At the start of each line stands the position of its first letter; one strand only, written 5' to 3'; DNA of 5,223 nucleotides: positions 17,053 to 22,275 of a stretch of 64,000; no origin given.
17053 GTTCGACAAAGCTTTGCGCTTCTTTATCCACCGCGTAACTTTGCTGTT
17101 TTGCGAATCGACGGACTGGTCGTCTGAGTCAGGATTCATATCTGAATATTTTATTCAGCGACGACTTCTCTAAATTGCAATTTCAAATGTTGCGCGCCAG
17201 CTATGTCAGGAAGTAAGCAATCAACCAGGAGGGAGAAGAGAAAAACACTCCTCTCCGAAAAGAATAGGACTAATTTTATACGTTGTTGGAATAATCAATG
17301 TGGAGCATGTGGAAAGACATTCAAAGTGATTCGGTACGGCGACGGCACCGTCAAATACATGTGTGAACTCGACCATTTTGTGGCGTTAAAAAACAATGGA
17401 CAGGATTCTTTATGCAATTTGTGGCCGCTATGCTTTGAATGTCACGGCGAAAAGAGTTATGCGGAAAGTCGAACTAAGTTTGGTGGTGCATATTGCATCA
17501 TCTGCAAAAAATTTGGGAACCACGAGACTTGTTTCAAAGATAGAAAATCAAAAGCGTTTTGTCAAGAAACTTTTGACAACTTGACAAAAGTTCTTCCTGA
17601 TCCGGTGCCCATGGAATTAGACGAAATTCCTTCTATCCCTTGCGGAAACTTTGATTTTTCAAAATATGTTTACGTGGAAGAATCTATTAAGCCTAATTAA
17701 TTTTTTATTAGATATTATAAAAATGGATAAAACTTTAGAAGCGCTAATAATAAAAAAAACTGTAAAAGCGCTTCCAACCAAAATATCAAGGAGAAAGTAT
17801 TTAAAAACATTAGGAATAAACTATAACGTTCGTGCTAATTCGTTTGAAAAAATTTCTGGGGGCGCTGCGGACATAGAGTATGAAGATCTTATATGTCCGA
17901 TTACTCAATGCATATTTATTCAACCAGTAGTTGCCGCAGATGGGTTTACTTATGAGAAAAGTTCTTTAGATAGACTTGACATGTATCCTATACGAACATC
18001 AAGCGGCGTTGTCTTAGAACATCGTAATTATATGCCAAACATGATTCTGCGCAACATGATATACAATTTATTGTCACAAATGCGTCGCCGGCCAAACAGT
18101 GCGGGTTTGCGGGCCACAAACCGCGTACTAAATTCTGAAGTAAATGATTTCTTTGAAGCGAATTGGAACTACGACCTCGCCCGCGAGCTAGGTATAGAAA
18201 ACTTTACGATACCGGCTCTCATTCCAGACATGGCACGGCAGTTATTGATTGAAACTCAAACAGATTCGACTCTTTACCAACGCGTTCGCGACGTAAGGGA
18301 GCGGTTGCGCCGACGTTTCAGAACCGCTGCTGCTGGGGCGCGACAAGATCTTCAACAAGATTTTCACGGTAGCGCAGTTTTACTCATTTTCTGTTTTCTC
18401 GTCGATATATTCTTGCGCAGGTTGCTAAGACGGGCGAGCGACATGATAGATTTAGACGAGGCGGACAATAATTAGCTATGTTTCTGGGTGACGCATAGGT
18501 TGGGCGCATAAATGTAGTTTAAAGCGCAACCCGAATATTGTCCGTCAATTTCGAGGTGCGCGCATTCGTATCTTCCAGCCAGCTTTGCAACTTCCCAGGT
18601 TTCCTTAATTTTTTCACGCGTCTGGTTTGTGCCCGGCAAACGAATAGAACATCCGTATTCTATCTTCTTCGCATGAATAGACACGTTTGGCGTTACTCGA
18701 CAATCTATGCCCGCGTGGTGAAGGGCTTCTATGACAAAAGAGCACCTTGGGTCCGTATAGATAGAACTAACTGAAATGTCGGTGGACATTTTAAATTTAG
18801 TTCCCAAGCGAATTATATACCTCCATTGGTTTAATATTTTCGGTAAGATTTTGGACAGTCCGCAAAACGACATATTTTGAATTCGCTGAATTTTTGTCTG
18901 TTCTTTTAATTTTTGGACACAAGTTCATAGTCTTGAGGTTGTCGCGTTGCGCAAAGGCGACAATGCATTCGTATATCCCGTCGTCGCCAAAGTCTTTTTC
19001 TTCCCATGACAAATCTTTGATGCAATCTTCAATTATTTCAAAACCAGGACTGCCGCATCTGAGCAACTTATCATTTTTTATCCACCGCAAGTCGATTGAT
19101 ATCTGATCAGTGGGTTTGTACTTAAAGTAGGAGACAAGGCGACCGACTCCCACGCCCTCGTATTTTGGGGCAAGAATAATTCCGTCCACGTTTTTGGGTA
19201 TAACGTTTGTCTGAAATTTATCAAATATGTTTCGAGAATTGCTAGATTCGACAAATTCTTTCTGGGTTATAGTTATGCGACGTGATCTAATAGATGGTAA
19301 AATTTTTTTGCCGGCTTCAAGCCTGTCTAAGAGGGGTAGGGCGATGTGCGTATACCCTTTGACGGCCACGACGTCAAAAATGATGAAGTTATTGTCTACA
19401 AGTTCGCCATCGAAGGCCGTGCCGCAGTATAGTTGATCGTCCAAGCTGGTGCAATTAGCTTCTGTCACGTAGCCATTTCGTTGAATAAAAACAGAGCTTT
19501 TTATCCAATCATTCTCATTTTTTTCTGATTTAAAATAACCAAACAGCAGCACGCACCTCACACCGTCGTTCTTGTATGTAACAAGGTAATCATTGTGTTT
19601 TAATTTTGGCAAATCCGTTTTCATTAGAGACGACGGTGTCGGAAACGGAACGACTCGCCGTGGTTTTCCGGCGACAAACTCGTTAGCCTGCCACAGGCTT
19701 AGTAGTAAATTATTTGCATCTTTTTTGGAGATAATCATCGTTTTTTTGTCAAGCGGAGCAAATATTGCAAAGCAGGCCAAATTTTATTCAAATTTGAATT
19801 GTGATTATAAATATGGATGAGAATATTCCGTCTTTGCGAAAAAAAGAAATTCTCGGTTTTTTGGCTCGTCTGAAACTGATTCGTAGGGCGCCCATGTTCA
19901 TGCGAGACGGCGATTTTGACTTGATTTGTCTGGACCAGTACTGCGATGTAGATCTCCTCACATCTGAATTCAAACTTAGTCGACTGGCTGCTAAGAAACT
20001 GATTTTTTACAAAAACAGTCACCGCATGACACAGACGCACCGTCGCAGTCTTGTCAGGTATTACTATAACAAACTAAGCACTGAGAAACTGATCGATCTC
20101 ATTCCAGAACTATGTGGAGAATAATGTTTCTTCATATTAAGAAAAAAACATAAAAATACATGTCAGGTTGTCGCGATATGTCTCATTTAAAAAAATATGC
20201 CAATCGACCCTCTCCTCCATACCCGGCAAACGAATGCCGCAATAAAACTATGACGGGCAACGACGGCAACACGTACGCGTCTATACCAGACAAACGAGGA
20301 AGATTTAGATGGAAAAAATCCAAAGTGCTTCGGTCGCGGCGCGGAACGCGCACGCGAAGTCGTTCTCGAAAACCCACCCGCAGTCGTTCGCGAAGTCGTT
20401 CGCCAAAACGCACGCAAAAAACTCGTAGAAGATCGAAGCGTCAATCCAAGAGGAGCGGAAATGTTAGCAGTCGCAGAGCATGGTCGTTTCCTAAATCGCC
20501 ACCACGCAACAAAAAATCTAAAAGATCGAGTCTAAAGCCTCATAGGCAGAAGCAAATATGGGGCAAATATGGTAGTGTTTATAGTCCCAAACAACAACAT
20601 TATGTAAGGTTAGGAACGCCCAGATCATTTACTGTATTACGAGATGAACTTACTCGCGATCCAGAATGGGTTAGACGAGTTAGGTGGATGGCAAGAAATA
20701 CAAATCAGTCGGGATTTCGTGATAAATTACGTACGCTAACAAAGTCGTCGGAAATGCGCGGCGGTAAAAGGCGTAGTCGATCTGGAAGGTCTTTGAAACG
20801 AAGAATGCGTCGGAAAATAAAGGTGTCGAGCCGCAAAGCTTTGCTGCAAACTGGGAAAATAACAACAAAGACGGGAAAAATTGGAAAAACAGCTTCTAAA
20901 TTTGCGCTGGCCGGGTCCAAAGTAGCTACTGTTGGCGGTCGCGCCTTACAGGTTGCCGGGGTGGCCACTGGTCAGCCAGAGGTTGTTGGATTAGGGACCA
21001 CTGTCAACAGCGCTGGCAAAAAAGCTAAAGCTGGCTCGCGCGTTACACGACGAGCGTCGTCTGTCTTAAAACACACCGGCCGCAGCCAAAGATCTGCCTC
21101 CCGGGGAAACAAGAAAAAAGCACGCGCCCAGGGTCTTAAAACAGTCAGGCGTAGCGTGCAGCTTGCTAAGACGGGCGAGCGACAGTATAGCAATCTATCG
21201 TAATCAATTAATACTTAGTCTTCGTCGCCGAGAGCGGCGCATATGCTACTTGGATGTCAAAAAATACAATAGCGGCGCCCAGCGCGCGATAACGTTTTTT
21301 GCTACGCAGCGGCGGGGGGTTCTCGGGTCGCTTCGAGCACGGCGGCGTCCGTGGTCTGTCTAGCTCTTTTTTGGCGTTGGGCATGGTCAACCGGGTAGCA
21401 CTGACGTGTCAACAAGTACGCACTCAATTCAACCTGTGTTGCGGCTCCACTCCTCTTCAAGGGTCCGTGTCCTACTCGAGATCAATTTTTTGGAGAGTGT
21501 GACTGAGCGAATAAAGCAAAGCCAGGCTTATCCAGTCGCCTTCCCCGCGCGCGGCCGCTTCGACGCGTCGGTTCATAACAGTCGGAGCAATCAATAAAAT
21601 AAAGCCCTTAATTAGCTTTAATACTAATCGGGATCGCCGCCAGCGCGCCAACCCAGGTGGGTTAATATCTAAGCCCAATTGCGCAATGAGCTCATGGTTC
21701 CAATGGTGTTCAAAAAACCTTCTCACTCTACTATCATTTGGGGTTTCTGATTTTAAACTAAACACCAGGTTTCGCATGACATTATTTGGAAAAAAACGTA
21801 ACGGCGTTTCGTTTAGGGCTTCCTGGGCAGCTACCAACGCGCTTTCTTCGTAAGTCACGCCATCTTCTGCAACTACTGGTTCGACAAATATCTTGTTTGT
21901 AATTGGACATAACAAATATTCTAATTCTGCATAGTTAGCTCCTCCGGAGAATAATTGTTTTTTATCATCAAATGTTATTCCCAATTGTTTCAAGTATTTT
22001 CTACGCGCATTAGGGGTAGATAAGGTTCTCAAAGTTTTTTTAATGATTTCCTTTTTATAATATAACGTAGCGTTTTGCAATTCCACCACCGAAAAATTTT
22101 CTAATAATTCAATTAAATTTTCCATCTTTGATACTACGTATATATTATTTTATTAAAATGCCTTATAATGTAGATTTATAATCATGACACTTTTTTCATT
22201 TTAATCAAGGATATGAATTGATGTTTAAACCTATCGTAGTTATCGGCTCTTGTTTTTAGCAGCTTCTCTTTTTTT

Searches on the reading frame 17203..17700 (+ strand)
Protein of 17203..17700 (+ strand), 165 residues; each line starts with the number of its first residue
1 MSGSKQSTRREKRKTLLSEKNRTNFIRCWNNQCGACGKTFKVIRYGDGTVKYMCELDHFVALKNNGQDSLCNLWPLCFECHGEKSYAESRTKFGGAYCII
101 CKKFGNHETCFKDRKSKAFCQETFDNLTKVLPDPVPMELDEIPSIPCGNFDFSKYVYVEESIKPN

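Call 3: search_protein_families(library=pfam, proteins=[window:17203-17700:+], max_evalue=1)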
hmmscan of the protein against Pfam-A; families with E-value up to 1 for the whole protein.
window:17203-17700:+ (165 aa): 1 family
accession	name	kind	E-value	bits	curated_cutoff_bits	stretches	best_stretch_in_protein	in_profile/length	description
PF01844.29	HNH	-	3.7e-08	33.8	21.4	1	33-85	1-45/47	HNH endonuclease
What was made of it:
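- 17203..17700 (+): Free-standing HNH endonuclease gene, 165 aa, ending 22 nt upstream of U-box 1. Pfam HNH, 33.8 bits (call 3).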

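Call 82: find_encoding_contigs(protein=window:17203-17700:+, flank=5000, max_places=10)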
Protein window:17203-17700:+ (165 aa): 18 contigs read that carry it; 3 places shown.
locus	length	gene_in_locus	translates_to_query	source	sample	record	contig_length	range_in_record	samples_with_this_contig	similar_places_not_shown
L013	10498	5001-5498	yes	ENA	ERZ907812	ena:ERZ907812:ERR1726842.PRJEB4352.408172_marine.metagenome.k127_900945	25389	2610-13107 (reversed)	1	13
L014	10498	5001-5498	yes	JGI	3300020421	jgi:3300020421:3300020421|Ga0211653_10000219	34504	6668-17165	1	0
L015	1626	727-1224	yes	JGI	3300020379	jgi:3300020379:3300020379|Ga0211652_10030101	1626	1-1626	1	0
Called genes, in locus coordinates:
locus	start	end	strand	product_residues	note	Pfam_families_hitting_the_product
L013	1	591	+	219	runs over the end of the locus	PF01755:Glyco_transf_25 (weak)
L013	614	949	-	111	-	-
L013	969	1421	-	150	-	-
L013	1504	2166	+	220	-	-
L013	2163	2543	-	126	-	-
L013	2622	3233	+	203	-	-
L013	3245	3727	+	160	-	PF11350:DUF3152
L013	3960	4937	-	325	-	-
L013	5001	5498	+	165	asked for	PF01844:HNH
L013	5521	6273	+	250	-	PF04564:U-box (faint)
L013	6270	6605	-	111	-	-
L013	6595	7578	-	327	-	PF01331:mRNA_cap_enzyme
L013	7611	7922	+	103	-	-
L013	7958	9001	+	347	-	-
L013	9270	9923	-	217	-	-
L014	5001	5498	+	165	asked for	PF01844:HNH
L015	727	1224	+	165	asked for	PF01844:HNH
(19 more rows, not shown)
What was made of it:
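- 17203..17700 (+): The identical protein occurs on 18 contigs, and the places shown share one gene context (call 82).
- Closest known: Free-standing HNH and GIY-YIG homing endonuclease genes of T4-like phages. Different: The identical HNH appears in a single context in the places shown (call 82).
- The identical HNH on 18 contigs appears in a single gene context in the places shown (call 82).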

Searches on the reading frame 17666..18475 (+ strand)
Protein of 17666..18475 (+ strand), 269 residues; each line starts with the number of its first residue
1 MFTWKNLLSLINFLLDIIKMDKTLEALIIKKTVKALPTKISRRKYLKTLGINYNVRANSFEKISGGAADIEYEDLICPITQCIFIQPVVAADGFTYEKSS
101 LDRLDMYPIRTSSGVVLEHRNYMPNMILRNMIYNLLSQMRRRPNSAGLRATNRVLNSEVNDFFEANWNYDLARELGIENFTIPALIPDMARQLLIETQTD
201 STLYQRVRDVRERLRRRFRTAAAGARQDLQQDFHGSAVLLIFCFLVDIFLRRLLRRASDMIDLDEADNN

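Call 3: search_protein_families(library=pfam, proteins=[window:17723-18475:+], max_evalue=1)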
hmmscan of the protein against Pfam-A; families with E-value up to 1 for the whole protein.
window:17723-18475:+ (250 aa): 2 families
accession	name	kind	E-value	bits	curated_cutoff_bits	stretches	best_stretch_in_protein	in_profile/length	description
PF04564.21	U-box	-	2e-05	25.1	21.4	1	55-119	4-70/73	U-box domain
PF07336.16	ABATE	-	0.071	14.2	24.4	1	180-210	43-78/130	Putative stress-induced transcription regulator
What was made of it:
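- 17723..18475 (+): U-box protein 1, 250 aa. The U-box lies at about aa 53-121 (nt 17879-18085). A hydrophobic C-terminal segment spans aa 217-231. Pfam U-box, 25.1 bits against a 21.4 cutoff, covering 4-70 of 73 (call 3).
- Checked: U-box 1, 17723-18475: PF04564 scores 25.1 bits against 21.4 and covers profile positions 4-70 of 73 (call 3).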

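Call 19: search_solved_structures(query=window:17723-18475:+, max_evalue=1, show_alignments=2)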
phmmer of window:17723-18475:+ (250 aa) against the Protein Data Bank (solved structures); distinct sequences matched with E-value up to 1: 8.
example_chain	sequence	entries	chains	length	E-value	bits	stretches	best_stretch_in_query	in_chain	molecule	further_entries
4wz3_B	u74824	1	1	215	0.0015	21.7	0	56-82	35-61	E3 ubiquitin-protein ligase LubX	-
8qhc_D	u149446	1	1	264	0.0028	20.8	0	56-82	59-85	E3 ubiquitin--protein ligase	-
1t1h_A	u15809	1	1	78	0.0062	19.7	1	56-113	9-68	armadillo repeat containing protein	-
7xed_C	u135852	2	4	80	0.0078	19.4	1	54-114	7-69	U-box domain-containing protein 12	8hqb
8hpb_A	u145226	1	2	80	0.015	18.5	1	54-114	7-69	U-box domain-containing protein 12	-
4ua8_A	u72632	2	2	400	0.21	14.7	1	124-166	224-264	Carbohydrate ABC transporter substrate-binding protein, CUT1 family (TC 3.A.1.1.-)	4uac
7c96_B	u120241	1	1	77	0.28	14.3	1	52-113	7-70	RING-type E3 ubiquitin transferase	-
4wz0_A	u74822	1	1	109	0.77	12.9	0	56-82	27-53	E3 ubiquitin-protein ligase LubX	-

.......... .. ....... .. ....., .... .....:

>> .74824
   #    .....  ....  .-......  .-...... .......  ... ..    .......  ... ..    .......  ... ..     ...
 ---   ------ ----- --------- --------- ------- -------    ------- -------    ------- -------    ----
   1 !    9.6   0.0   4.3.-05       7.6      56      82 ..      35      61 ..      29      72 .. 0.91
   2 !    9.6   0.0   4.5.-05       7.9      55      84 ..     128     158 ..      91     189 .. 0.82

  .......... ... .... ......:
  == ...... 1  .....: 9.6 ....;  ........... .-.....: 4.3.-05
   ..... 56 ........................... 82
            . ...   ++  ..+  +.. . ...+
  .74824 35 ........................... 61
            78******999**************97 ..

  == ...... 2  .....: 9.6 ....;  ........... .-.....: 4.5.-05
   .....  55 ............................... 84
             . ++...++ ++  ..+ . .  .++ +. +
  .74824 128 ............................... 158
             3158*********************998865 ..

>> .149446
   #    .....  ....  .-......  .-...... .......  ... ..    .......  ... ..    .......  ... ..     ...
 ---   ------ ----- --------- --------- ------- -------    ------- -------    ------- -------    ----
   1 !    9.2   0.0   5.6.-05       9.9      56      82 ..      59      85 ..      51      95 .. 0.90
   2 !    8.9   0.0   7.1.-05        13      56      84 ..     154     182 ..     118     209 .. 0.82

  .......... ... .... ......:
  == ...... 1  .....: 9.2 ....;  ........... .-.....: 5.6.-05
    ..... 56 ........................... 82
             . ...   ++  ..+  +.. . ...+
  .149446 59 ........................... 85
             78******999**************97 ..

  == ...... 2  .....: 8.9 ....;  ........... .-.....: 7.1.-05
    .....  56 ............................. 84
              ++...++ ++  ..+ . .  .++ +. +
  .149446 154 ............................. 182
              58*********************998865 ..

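Call 42: find_homologous_proteins(query=window:17666-18475:+, max_evalue=0.001)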
Query window:17666-18475:+ (269 aa): 15 proteins with E <= 0.001 among 8000 candidates.
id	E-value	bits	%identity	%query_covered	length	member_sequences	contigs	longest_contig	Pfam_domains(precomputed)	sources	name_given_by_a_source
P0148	7.2e-171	585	99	100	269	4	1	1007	PF04564.22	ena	-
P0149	6.5e-153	526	97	93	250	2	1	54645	PF04564.22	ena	-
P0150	6.9e-72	260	64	79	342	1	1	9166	PF04564.22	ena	-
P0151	4.9e-70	254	77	62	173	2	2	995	PF04564.22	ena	-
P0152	1.4e-58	217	69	59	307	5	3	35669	PF04564.22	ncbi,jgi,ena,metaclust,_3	metaclust:\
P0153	2.4e-58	216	64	63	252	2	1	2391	-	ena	-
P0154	2.4e-58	216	69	59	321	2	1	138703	PF04564.22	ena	-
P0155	1.1e-57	214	65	65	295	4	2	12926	-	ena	-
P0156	3.1e-56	209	50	88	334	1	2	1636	PF04564.22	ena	-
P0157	5.3e-55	205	65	59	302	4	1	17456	PF04564.22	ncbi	-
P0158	5.8e-55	205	60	63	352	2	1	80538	-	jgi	-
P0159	6.3e-55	205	66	59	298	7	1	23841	PF04564.22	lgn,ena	-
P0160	1.1e-54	204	66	59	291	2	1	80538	PF04564.22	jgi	-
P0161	2.7e-54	203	65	59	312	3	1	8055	PF04564.22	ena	-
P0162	4.0e-40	156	67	48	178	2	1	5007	-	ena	-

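Call 44: find_encoding_contigs(protein=P0154, flank=8000, max_places=2)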
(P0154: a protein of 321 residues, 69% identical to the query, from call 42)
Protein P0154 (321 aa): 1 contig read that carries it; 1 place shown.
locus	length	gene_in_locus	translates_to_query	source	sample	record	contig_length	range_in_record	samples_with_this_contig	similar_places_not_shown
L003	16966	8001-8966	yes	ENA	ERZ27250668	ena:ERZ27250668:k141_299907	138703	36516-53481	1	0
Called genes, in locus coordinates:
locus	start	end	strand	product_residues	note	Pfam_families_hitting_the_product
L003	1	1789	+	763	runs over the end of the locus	PF00317:Ribonuc_red_lgN, PF02867:Ribonuc_red_lgC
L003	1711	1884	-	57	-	-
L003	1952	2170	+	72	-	-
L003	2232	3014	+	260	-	-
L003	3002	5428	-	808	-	-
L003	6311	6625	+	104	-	-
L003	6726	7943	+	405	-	-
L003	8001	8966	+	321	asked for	PF04564:U-box (weak)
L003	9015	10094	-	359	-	-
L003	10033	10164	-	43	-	-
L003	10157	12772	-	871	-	-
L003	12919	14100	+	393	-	PF04947:Pox_VLTF3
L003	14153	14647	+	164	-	-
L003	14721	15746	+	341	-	-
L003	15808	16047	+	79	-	-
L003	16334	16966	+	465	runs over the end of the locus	-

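Call 69: find_encoding_contigs(protein=P0150, flank=6000, max_places=2)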
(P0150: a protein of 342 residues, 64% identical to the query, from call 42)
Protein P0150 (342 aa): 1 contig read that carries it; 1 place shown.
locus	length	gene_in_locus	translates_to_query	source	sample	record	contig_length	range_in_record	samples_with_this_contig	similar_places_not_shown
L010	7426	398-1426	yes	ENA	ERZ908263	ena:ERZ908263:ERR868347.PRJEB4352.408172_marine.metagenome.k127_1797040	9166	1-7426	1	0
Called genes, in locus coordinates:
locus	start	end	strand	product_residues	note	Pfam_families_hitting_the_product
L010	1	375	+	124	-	?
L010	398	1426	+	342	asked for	PF04564:U-box (faint)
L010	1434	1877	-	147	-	PF00085:Thioredoxin, PF13098:Thioredoxin_2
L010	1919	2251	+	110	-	-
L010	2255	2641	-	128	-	-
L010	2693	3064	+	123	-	-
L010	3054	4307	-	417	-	PF19071:DUF5767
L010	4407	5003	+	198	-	-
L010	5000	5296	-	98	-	PF01541:GIY-YIG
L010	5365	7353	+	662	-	-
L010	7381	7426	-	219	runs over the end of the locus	PF01712:dNK, PF13238:AAA_18 (faint), PF02223:Thymidylate_kin (faint)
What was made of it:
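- There is only one contig, it is a short-read k127 assembly, and it begins inside the HNH gene (call 69).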

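Call 70: find_encoding_contigs(protein=P0160, flank=10000, max_places=2)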
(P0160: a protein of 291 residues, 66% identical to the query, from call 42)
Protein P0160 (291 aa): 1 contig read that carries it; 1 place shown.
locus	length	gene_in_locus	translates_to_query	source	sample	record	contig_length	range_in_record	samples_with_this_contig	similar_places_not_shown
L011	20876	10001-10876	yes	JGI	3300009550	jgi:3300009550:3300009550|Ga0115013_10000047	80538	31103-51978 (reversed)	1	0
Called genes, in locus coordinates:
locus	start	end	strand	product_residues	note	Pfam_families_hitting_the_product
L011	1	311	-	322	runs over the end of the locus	-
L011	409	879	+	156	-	-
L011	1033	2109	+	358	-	-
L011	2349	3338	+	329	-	-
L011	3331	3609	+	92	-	-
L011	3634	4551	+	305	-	-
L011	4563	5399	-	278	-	-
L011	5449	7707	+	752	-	-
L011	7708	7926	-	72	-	-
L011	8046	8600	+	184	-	-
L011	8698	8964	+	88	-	-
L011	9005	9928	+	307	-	PF00085:Thioredoxin, PF04756:OST3_OST6 (weak), PF13905:Thioredoxin_8 (faint), PF11753:DUF3310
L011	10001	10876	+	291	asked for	PF04564:U-box (faint)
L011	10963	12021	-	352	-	-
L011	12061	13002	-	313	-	PF18922:DUF5672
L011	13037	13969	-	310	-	-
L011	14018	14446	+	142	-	-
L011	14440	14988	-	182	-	-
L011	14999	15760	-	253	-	-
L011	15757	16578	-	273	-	-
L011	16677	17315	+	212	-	-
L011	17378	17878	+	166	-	PF00254:FKBP_C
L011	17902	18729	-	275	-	-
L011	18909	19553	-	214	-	-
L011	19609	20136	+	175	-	-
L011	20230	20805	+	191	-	-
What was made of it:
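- U-box homologs in L003 and L011 have no HNH beside them (calls 44, 70).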

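Call 71: find_encoding_contigs(protein=P0149, flank=6000, max_places=2)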
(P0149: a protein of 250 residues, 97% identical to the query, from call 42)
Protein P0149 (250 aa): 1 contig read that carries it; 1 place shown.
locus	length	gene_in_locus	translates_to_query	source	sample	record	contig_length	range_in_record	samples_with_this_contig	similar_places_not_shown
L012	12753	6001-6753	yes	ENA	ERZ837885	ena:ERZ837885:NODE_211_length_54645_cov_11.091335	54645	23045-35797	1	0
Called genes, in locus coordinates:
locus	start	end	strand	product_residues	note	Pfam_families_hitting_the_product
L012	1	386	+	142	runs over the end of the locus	-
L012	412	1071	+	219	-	PF01755:Glyco_transf_25 (weak)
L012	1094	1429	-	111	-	-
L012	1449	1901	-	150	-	-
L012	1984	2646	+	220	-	-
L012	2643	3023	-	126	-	-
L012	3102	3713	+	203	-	-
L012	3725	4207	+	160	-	PF11350:DUF3152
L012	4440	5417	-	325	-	-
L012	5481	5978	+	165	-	PF01844:HNH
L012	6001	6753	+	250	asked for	PF04564:U-box (faint)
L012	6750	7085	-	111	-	-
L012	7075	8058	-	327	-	PF01331:mRNA_cap_enzyme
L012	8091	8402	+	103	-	-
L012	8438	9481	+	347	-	-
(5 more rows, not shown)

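Call 78: search_solved_structures(query=A3, max_evalue=0.01, show_alignments=2)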
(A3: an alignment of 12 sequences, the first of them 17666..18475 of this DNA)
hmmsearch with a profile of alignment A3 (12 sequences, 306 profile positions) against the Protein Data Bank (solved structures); distinct sequences matched with E-value up to 0.01: 4.
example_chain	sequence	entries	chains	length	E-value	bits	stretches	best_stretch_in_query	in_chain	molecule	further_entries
4wz3_B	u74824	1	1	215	0.00069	22.5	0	53-79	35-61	E3 ubiquitin-protein ligase LubX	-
8qhc_D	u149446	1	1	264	0.0012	21.8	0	53-79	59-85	E3 ubiquitin--protein ligase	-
1t1h_A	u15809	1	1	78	0.0052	19.7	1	51-110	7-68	armadillo repeat containing protein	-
7c96_B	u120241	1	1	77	0.0076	19.1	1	51-111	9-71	RING-type E3 ubiquitin transferase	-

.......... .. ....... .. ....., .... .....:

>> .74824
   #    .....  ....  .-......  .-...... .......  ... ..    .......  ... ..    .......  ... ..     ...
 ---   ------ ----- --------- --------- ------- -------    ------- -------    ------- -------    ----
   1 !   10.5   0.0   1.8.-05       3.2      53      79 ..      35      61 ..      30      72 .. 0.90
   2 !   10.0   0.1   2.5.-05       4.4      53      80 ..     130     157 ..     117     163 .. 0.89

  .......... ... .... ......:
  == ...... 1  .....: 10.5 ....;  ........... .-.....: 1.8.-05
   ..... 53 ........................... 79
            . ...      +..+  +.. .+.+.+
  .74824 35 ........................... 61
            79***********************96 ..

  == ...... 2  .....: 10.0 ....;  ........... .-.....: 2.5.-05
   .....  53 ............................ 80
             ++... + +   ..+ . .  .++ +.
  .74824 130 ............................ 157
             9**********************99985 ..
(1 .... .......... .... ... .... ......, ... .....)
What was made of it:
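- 17723..18475 (+): PDB hits to LubX and AtPUB U-boxes (calls 19, 78).
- On U-box E3 ligases (PF04564): PDB hits are to U-box proteins only (calls 19, 78).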

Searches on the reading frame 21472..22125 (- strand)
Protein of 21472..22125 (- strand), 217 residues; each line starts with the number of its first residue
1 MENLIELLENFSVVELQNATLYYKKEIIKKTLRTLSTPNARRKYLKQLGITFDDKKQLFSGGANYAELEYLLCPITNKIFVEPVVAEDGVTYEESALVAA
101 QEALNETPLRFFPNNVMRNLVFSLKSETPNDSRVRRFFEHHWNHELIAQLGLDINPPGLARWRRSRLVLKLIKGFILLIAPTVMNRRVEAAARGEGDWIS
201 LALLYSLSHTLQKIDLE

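Call 3: search_protein_families(library=pfam, proteins=[window:21472-22125:-], max_evalue=1)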
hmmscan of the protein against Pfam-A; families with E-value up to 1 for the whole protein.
window:21472-22125:- (217 aa): 3 families
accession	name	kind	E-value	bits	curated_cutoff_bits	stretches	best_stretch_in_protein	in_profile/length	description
PF04564.21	U-box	-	0.00016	22.2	21.4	1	69-99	3-33/73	U-box domain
PF18493.6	DUF5617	-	0.14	12.8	26.3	1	124-147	22-45/90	Domain of unknown function (DUF5617)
PF11789.14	zf-Nse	-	0.23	11.8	27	1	71-97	12-39/57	Zinc-finger of the MIZ type in Nse subunit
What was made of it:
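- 21472..22125 (-): U-box protein 2, 217 aa. It is a paralog of U-box 1 with an 11-residue deletion in the second half of the U-box, and it is a strain-variable gene cassette. The Pfam match covers only profile positions 3-33 of 73 (call 3).
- Checked: U-box 2, 21472-22125(-): it scores 22.2 against 21.4, but only profile positions 3-33 of 73 match (call 3).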
